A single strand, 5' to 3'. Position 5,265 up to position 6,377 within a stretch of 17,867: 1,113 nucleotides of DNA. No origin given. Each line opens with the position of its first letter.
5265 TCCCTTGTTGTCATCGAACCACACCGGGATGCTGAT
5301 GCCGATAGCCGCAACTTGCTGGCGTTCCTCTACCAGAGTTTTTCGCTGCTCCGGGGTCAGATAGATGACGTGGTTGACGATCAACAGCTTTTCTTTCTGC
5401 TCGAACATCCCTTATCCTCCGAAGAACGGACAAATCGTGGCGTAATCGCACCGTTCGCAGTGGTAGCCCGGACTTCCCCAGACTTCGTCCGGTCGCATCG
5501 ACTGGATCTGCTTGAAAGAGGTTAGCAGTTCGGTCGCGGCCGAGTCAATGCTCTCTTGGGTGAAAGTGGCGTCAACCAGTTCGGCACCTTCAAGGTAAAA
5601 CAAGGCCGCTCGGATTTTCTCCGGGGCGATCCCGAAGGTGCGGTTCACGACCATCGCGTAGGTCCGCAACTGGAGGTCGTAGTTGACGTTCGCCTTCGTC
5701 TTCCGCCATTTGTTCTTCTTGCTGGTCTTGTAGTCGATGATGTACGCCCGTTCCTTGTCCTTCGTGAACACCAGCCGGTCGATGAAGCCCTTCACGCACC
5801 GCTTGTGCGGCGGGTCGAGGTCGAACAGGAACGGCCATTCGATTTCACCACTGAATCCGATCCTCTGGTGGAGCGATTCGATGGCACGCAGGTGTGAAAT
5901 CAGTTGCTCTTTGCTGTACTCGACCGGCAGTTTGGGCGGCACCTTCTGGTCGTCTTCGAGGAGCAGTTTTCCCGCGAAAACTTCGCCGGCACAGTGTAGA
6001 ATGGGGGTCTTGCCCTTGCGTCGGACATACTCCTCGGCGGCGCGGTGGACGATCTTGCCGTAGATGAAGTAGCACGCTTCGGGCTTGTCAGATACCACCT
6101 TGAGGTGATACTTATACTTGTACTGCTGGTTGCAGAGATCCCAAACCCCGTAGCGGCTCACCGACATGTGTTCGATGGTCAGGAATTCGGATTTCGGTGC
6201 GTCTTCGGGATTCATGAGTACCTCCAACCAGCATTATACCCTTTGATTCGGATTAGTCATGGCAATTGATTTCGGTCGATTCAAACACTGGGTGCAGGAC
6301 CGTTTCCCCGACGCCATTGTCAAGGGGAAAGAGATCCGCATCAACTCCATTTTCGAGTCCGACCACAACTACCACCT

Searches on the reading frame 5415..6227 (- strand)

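Call 5: search_protein_families(library=pfam, proteins=[window:5415-6227:-], max_evalue=0.1)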
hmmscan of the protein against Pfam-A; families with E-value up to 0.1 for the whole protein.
window:5415-6227:- (271 aa): 4 families
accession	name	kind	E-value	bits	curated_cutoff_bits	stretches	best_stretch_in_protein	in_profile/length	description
PF12705.13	PDDEXK_1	-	2.1e-26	93.8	22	1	20-267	1-247/247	PD-(D/E)XK nuclease superfamily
PF12684.13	DUF3799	-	7.6e-06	26.3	26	1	145-263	109-230/233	PDDEXK-like domain of unknown function (DUF3799)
PF01930.23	Cas_Cas4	-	5.2e-05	23.8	22.7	1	149-266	56-158/160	Domain of unknown function DUF83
PF08011.17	PDDEXK_9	-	0.0016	18.8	25.5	1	142-215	26-98/105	PD-(D/E)XK nuclease superfamily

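Call 6: search_protein_families(library=phrogs, proteins=[window:5415-6227:-], max_evalue=0.01)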
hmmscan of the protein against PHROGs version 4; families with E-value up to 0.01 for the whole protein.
window:5415-6227:- (271 aa): 7 families
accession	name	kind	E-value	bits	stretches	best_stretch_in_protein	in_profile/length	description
phrog_69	-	DNA, RNA and nucleotide metabolism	1.8e-24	87.6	1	19-269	88-326/501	exonuclease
phrog_1218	-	DNA, RNA and nucleotide metabolism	3.2e-12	47.4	1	20-204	9-197/364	exonuclease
phrog_298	-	DNA, RNA and nucleotide metabolism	1.1e-07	32.5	1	147-234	168-249/293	exonuclease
phrog_1227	-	DNA, RNA and nucleotide metabolism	2.2e-07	31.4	1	145-263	130-251/268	exonuclease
phrog_1706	-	DNA, RNA and nucleotide metabolism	5.3e-07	30.4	1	146-266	123-242/293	CRISPR/Cas system associated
phrog_412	-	DNA, RNA and nucleotide metabolism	6.8e-05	23.3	1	145-202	285-341/440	exonuclease VIII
phrog_1870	-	DNA, RNA and nucleotide metabolism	0.00039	20.7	1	128-219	153-229/313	exonuclease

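Call 49: search_protein_families(library=pfam, proteins=[window:5415-6227:-], max_evalue=0.1)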
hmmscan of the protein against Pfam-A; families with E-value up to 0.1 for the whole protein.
window:5415-6227:- (271 aa): 4 families
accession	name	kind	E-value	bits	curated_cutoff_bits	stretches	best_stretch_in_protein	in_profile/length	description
PF12705.13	PDDEXK_1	-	2.1e-26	93.8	22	1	20-267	1-247/247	PD-(D/E)XK nuclease superfamily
PF12684.13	DUF3799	-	7.6e-06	26.3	26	1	145-263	109-230/233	PDDEXK-like domain of unknown function (DUF3799)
PF01930.23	Cas_Cas4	-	5.2e-05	23.8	22.7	1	149-266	56-158/160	Domain of unknown function DUF83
PF08011.17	PDDEXK_9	-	0.0016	18.8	25.5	1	142-215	26-98/105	PD-(D/E)XK nuclease superfamily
